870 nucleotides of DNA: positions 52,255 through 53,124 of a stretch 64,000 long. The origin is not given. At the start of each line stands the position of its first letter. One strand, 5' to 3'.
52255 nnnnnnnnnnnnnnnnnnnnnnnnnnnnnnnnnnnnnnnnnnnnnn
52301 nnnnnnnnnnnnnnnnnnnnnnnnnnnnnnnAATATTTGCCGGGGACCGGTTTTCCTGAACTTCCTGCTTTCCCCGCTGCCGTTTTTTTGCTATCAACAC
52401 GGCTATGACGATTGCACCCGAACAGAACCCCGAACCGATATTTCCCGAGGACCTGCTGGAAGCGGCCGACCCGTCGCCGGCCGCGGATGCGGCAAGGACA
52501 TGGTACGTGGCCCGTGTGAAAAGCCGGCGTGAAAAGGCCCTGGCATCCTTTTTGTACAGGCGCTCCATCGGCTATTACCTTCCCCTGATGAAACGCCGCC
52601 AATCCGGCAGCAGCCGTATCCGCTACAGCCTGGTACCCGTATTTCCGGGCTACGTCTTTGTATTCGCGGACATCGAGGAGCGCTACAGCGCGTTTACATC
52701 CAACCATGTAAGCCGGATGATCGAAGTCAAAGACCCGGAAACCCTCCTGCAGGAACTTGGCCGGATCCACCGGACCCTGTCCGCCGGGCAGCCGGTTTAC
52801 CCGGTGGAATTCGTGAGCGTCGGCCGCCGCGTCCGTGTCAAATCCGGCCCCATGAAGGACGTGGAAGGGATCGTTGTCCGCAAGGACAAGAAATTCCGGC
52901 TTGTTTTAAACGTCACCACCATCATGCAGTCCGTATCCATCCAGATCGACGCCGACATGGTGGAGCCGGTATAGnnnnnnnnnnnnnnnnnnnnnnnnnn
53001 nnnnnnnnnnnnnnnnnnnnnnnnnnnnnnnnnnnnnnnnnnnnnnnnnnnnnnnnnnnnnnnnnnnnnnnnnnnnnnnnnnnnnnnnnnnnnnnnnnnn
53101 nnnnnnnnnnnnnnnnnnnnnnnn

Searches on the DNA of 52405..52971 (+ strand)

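Call 55: search_rna_families(sources=[L017, L018, L019, L020, L024, L029, L033, L040, L045, L061], threshold=evalue, max_evalue=1)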
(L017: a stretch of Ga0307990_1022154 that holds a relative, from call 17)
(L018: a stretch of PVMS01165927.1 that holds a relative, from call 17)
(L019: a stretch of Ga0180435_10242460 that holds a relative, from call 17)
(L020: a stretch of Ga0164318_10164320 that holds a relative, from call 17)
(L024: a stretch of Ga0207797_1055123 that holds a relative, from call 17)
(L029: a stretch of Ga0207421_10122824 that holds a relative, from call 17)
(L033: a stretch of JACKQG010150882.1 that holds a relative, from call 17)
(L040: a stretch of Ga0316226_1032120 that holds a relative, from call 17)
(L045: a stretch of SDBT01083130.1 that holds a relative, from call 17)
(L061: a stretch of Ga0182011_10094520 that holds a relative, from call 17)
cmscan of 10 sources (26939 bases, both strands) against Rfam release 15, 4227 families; matches with E-value up to 1: 0.
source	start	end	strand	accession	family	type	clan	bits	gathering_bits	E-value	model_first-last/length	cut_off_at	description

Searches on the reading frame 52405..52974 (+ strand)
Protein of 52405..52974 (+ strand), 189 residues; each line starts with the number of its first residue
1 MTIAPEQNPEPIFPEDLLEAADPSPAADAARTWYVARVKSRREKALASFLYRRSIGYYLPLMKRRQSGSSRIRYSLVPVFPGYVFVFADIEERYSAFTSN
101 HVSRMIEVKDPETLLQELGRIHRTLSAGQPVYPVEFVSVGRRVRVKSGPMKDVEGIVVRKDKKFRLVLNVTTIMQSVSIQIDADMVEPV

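Call 7: search_protein_families(library=pfam, proteins=[window:52405-52974:+])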
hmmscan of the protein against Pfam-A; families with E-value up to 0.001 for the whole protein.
window:52405-52974:+ (189 aa): 2 families
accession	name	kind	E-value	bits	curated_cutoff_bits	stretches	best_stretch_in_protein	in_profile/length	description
PF02357.24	NusG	-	1.7e-09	38.5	22.2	1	32-107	2-76/93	Transcription termination factor nusG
PF00467.35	KOW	-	0.00064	19.9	22.3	0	139-164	1-26/32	KOW motif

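Call 8: search_protein_families(library=ncbifam, proteins=[window:52405-52974:+], max_evalue=0.01)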
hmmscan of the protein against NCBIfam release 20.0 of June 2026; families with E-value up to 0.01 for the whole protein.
window:52405-52974:+ (189 aa): 5 families
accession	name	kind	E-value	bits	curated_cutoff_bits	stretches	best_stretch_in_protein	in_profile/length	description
NF033644.1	antiterm_UpxY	subfamily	2.8e-25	89.2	100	1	33-185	1-163/164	UpxY family transcription antiterminator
TIGR01955.1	RfaH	equivalog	8e-13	48.7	144.5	1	33-185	1-157/159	transcription/translation regulatory transformer protein RfaH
NF033641.1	antiterm_LoaP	exception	8.2e-13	48.8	125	1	33-185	1-163/166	antiterminator LoaP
NF006534.0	PRK09014.1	equivalog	1.1e-07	31.9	124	1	31-184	2-157/162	transcription/translation regulatory transformer protein RfaH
TIGR00922.1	nusG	equivalog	5.2e-07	29.7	135.7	1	79-187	56-170/172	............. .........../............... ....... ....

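Call 12: find_encoding_contigs(protein=window:52405-52974:+, flank=10000, max_places=10)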
Protein window:52405-52974:+ (189 aa): 9 contigs read that carry it; 7 places shown.
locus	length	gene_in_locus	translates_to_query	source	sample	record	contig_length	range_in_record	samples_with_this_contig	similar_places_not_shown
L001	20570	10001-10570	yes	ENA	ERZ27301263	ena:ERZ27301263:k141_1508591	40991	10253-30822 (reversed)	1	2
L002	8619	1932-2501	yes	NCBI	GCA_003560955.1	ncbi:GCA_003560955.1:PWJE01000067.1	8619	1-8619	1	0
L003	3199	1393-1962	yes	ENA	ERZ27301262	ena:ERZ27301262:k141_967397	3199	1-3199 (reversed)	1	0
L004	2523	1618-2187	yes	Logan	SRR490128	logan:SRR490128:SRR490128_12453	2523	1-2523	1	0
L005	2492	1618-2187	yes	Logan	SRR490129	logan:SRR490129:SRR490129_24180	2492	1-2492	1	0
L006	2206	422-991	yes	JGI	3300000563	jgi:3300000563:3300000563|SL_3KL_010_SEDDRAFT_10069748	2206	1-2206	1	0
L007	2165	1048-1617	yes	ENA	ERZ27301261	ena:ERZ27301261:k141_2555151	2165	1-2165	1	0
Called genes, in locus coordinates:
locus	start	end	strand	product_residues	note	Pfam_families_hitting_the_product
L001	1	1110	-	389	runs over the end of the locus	-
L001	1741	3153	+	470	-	PF00072:Response_reg, PF00158:Sigma54_activat, PF01078:Mg_chelatase (faint), PF14532:Sigma54_activ_2, PF25601:AAA_lid_14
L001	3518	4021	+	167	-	PF01584:CheW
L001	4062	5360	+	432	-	PF00563:EAL (faint), PF08668:HDOD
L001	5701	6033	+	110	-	-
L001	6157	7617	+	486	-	PF02743:dCache_1, PF22673:MCP-like_PDC_1 (weak), PF00015:MCPsignal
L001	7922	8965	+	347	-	PF13487:HD_5, PF01966:HD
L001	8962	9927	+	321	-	-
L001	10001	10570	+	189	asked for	PF02357:NusG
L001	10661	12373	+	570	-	PF14306:PUA_2, PF01747:ATP-sulfurylase, PF13671:AAA_33 (faint), PF01583:APS_kinase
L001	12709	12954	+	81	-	-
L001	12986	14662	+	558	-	PF00664:ABC_membrane, PF00005:ABC_tran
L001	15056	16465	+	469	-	PF02321:OEP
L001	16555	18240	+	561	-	PF00664:ABC_membrane, PF02463:SMC_N (faint), PF00005:ABC_tran, PF13304:AAA_21 (weak)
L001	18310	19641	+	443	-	PF25919:BSH_CusB (faint), PF25973:BSH_CzcB (faint), PF25984:BSH_YknX (weak), PF25994:HH_AprE, PF26002:Beta-barrel_AprE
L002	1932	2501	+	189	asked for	PF02357:NusG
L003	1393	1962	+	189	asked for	PF02357:NusG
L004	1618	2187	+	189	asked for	PF02357:NusG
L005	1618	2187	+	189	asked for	PF02357:NusG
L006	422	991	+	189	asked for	PF02357:NusG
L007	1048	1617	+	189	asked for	PF02357:NusG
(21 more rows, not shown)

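Call 13: find_homologous_proteins(query=window:52405-52974:+)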
Query window:52405-52974:+ (189 aa): 185 proteins with E <= 0.001 among 360 candidates; the best 120 are listed.
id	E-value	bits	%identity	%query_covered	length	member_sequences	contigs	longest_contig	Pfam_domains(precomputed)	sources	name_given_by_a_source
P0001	1.4e-103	362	90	100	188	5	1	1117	PF02357.25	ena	-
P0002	6.8e-102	357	88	100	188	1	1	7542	PF02357.25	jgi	-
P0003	1.3e-101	356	88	100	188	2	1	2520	PF02357.25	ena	-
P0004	2.3e-101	355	88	100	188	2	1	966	PF02357.25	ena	-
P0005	5.7e-84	298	74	99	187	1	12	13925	PF02357.25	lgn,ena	-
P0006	1.2e-75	271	65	99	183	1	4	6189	PF02357.25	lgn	-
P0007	8.3e-74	265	66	100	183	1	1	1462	PF02357.25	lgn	-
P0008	4.0e-70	253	60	100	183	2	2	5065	PF02357.25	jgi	-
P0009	4.1e-70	253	62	100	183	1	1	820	PF02357.25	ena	-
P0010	6.1e-70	253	65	100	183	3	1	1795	PF02357.25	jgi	jgi:transcription antitermination factor NusG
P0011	2.6e-69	251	62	100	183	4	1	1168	PF02357.25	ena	-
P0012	8.5e-69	249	65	100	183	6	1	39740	PF02357.25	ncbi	-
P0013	9.8e-68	245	61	100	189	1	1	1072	PF02357.25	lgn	-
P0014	1.7e-67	245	61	100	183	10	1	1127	PF02357.25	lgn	-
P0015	2.9e-67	244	60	100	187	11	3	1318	PF02357.25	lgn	-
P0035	9.9e-61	223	57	99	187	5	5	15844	PF02357.25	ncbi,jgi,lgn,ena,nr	ncbi:MAG: hypothetical protein KGY61_10805 [Desulfobacterales bacterium]|nr:hypothetical protein [De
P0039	5.8e-58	214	58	100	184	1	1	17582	PF02357.25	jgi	jgi:hypothetical protein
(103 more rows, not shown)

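Call 17: find_related_loci(query=A2, collection=metagenome_contigs, flank=10000)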
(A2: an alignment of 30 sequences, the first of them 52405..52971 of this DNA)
Query A2 (189 aa) in metagenome_contigs; peptide patterns used: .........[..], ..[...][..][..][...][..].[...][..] (x = any residue, [..] = any of these).
600 stretches matched a pattern (row limit reached: there are more); 488 encode a relative of the query (tblastn E <= 1e-3); the best 80 are kept; 80 distinct loci.
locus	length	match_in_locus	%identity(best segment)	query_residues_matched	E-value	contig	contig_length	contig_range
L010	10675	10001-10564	91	1-189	8e-112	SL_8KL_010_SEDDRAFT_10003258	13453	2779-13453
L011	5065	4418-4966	60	1-189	9e-78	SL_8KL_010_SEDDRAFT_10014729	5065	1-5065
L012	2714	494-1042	61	1-189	7e-79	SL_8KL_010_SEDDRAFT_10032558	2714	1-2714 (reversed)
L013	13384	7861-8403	56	1-187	4e-71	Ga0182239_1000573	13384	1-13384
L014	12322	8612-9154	57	1-187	2e-68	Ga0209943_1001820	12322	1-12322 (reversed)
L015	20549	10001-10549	52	1-189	7e-65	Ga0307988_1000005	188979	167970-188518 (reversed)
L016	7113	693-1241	54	1-189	8e-65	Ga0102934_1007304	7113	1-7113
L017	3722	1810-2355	51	1-188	2e-60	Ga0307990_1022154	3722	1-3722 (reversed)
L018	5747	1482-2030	49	1-189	5e-59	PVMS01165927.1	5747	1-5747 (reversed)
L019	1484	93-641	49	1-189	8e-60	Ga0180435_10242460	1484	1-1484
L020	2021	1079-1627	48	1-189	4e-57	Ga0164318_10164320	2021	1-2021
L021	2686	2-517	46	12-189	2e-55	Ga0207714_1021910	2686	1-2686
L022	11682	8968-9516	48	1-189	5e-55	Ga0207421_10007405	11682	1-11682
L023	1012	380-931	46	1-189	2e-58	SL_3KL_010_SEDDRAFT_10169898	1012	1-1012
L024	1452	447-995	49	1-189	4e-56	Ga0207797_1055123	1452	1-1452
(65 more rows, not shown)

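Call 24: find_encoding_contigs(protein=P0005, flank=10000, max_places=4)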
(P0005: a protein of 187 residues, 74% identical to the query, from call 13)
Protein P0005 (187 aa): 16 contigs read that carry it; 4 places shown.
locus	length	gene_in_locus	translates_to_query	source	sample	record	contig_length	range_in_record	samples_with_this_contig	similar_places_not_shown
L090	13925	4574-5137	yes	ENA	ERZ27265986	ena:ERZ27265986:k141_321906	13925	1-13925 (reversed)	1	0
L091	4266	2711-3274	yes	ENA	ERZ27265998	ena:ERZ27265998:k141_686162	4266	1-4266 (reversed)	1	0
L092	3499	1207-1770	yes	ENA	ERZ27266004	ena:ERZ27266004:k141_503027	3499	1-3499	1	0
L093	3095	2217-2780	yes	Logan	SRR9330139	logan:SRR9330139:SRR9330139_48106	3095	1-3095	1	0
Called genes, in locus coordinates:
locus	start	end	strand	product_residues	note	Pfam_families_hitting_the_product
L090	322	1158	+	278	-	PF00175:NAD_binding_1 (weak), PF10418:DHODB_Fe-S_bind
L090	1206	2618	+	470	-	PF14691:Fer4_20, PF13738:Pyr_redox_3 (faint), PF07992:Pyr_redox_2, PF01266:DAO (faint), PF00070:Pyr_redox (weak)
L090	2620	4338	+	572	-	PF01963:TraB_PrgY_gumN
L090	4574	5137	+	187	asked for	PF02357:NusG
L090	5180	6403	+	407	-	PF14306:PUA_2, PF01747:ATP-sulfurylase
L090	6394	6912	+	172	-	PF01583:APS_kinase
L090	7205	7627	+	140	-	PF08780:NTase_sub_bind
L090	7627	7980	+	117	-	PF01909:NTP_transf_2 (weak), PF18765:Polbeta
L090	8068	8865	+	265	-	PF01797:Y1_Tnp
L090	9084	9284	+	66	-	PF09957:VapB_antitoxin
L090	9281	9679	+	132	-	PF01850:PIN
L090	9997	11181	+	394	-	PF04326:SLFN_AlbA_2, PF13749:HATPase_c_4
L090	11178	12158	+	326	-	PF01656:CbiA, PF02374:ArsA_ATPase (weak), PF06564:CBP_BcsQ (weak), PF13614:AAA_31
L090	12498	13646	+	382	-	PF13173:AAA_14, PF13635:DUF4143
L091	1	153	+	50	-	?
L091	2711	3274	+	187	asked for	PF02357:NusG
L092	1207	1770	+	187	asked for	PF02357:NusG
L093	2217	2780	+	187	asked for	PF02357:NusG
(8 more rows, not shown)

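Call 25: find_encoding_contigs(protein=P0012, flank=10000, max_places=3)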
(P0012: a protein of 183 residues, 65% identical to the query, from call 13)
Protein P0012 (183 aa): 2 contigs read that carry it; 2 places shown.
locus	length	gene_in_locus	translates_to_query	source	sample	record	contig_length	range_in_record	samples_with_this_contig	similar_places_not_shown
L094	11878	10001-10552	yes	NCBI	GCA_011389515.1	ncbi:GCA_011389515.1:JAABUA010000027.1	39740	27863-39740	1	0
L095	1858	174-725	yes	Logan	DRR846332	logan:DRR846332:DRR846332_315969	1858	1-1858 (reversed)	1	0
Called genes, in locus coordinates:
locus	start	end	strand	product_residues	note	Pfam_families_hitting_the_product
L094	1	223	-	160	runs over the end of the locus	PF02367:TsaE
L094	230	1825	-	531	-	PF03853:YjeF_N, PF01256:Carb_kinase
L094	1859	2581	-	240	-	PF03740:PdxJ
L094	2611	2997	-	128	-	PF02130:YbeY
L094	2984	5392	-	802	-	PF07697:7TMR-HDED, PF07698:7TM-7TMR_HD, PF01966:HD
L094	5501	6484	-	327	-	PF02562:PhoH, PF13245:AAA_19 (weak), PF13604:AAA_30 (weak)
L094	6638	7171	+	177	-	PF02674:Colicin_V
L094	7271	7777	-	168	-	PF00293:NUDIX, PF14815:NUDIX_4 (weak)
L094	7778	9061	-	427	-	PF01116:F_bP_aldolase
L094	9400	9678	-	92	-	-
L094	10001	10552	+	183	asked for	PF02357:NusG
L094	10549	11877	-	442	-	?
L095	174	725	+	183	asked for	PF02357:NusG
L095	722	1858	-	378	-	?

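Call 26: find_encoding_contigs(protein=P0002, flank=10000, max_places=3)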
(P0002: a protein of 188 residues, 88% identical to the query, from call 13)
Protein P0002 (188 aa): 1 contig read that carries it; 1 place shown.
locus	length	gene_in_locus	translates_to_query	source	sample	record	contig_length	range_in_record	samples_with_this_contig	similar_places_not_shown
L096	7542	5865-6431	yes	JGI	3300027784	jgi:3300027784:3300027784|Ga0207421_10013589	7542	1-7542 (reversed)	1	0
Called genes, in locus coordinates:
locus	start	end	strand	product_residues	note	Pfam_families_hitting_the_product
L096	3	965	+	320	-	?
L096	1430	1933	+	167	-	PF01584:CheW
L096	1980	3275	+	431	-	PF00563:EAL (weak), PF08668:HDOD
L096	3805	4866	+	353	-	PF13487:HD_5, PF01966:HD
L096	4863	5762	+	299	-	PF27117:FliB_C (faint)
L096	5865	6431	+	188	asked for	PF02357:NusG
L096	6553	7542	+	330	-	?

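Call 52: search_solved_structures(query=window:52405-52971:+, max_evalue=1, show_alignments=3)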
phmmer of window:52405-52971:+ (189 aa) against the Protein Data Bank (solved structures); distinct sequences matched with E-value up to 1: 16.
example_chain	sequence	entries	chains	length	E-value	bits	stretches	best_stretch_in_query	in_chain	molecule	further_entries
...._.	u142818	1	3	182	1.3e-06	31.7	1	30-182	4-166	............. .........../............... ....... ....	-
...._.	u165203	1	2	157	4.1e-06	30.1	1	32-106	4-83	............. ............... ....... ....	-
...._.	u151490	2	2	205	1.1e-05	28.6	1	15-162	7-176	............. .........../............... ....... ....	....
1m1g_A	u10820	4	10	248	0.003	20.7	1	78-188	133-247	Transcription antitermination protein nusG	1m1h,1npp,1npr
6ztj_CF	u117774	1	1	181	0.0083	19.3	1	121-187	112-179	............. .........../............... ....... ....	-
9w0n_7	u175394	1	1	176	0.0089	19.2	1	121-187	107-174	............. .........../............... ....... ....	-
6tqn_G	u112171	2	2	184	0.009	19.2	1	117-187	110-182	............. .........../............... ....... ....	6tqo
2jvv_A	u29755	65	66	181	0.0093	19.1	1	117-187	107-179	Transcription antitermination protein nusG | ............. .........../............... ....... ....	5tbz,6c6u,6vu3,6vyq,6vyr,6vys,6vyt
6gov_G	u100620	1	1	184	0.0093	19.1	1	117-187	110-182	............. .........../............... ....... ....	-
5ms0_F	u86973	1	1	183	0.0094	19.1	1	117-187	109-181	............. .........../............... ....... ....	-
9gux_Z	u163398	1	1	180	0.01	19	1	121-187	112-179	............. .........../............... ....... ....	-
2lq8_A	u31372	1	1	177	0.02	18.1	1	75-186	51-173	Transcription antitermination protein nusG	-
2kvq_G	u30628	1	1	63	0.021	18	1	135-187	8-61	Transcription antitermination protein nusG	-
8g2u_u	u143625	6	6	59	0.023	17.8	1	137-187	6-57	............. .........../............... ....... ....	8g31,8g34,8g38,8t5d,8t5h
6duq_M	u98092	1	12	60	0.036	17.2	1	139-187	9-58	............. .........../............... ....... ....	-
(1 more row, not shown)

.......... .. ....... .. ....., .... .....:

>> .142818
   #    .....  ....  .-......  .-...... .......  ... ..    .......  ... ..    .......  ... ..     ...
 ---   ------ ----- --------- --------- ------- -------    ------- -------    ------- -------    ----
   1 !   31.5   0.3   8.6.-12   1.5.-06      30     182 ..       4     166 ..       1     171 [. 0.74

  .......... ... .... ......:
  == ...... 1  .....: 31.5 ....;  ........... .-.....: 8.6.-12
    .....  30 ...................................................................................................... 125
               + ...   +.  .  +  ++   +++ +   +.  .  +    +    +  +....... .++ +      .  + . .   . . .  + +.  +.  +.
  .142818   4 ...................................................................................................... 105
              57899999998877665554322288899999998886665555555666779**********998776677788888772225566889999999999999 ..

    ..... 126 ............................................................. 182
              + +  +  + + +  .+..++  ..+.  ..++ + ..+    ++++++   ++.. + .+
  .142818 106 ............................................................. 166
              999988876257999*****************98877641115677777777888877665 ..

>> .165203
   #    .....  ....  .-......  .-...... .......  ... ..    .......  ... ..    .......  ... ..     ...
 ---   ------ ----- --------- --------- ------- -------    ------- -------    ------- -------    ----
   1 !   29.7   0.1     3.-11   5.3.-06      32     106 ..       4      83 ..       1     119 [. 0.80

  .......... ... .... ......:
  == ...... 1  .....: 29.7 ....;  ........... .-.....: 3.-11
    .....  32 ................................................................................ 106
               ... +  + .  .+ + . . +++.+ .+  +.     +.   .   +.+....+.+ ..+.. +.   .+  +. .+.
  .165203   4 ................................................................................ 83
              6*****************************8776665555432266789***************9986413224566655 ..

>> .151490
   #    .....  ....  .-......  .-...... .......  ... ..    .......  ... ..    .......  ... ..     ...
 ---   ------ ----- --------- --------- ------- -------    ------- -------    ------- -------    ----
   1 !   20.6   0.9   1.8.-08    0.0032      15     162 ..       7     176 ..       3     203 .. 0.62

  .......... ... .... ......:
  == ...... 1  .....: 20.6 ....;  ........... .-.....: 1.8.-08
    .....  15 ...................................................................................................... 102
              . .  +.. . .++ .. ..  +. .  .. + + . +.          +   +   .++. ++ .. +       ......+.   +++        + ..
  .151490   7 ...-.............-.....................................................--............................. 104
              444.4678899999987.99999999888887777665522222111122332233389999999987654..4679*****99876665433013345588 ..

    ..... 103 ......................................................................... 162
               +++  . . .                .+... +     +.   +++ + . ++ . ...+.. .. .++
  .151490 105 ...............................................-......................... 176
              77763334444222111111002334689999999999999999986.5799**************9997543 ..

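Call 61: find_encoding_contigs(protein=P0006, flank=10000, max_places=4)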
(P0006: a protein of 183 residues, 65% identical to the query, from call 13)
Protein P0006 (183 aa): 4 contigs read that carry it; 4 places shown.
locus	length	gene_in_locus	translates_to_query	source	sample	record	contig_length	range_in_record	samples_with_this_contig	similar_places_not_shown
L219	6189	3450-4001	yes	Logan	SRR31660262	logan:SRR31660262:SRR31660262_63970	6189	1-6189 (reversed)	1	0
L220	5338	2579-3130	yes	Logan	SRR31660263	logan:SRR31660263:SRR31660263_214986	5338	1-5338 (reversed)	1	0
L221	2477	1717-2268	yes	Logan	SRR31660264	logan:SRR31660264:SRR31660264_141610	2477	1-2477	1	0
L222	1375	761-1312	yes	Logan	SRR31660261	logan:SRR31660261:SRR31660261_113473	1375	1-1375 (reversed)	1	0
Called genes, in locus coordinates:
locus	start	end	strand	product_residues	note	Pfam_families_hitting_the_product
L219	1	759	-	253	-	?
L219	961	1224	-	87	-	-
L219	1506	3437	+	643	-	-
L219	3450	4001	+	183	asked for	PF02357:NusG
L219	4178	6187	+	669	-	PF07719:TPR_2 (faint), PF13174:TPR_6 (faint), PF13428:TPR_14 (faint), PF13432:TPR_16 (faint), PF04348:LppC, PF13458:Peripla_BP_6, PF01094:ANF_receptor, PF13458:Peripla_BP_6, +1 more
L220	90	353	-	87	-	-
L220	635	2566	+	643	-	-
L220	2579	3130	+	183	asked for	PF02357:NusG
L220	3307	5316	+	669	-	PF07719:TPR_2 (faint), PF13174:TPR_6 (faint), PF13428:TPR_14 (faint), PF13432:TPR_16 (faint), PF04348:LppC, PF13458:Peripla_BP_6, PF01094:ANF_receptor, PF13458:Peripla_BP_6, +1 more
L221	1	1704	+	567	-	?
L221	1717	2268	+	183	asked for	PF02357:NusG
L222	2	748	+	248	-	?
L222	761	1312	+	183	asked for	PF02357:NusG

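Call 62: find_encoding_contigs(protein=P0039, flank=10000, max_places=2)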
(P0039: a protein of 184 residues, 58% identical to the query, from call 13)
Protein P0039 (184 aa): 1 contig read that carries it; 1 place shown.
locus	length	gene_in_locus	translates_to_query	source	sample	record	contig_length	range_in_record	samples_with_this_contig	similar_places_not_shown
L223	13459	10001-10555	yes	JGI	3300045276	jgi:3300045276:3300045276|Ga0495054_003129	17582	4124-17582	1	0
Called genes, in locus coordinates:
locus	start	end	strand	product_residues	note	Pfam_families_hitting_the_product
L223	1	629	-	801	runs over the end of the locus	-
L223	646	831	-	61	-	-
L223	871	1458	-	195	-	-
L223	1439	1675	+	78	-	-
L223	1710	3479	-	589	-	PF13191:AAA_16 (weak), PF13604:AAA_30 (faint), PF13401:AAA_22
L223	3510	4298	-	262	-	PF01656:CbiA (faint), PF13614:AAA_31 (weak)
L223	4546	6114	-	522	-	-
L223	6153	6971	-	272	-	-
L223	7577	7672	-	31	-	-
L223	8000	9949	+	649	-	PF14517:Tachylectin (faint), PF13570:Beta-prop_ACSF4, PF01011:PQQ (faint), PF13360:PQQ_2, PF25292:Beta-prop_CGLA (faint), PF13360:PQQ_2, PF13205:Big_5 (weak)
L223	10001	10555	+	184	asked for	PF02357:NusG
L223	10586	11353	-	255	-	-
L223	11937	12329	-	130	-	PF07238:PilZ (weak)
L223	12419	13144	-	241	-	-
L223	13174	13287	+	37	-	-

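Call 63: find_encoding_contigs(protein=P0035, flank=10000, max_places=3)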
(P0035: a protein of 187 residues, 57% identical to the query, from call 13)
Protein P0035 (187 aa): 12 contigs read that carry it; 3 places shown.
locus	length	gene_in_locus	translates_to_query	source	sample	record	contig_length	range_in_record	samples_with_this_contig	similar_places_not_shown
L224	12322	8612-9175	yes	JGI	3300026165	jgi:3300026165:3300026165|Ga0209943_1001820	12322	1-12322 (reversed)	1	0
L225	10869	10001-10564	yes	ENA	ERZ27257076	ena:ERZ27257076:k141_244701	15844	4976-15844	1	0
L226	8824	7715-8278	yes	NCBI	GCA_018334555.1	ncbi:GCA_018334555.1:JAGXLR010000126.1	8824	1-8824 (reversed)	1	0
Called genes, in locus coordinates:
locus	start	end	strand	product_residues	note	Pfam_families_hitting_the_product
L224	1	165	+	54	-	?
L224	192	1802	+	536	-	PF13439:Glyco_transf_4, PF20706:GT4-conflict (weak), PF00534:Glycos_transf_1, PF13692:Glyco_trans_1_4, PF13524:Glyco_trans_1_2 (weak)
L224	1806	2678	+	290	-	PF00535:Glycos_transf_2, PF10111:Glyco_tranf_2_2, PF13641:Glyco_tranf_2_3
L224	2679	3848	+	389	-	PF13439:Glyco_transf_4, PF20706:GT4-conflict (weak), PF00534:Glycos_transf_1, PF13692:Glyco_trans_1_4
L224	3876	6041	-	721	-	PF07719:TPR_2 (faint), PF13181:TPR_8 (faint), PF13371:TPR_9 (faint), PF13424:TPR_12 (faint), PF13428:TPR_14 (faint), PF00515:TPR_1 (weak), PF14559:TPR_19 (weak), PF13432:TPR_16 (weak), +4 more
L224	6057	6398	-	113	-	PF10066:DUF2304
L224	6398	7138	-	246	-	PF00535:Glycos_transf_2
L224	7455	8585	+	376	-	PF13439:Glyco_transf_4, PF13579:Glyco_trans_4_4, PF20706:GT4-conflict (weak), PF00534:Glycos_transf_1, PF13692:Glyco_trans_1_4, PF13524:Glyco_trans_1_2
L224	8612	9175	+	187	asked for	PF02357:NusG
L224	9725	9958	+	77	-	-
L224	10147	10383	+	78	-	PF04014:MazE_antitoxin (weak)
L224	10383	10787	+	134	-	PF01850:PIN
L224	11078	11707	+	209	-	PF01797:Y1_Tnp (faint)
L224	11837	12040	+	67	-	PF25734:RelB_like_antitoxin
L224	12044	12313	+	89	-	PF05016:ParE_toxin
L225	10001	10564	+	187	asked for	PF02357:NusG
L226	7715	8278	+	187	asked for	PF02357:NusG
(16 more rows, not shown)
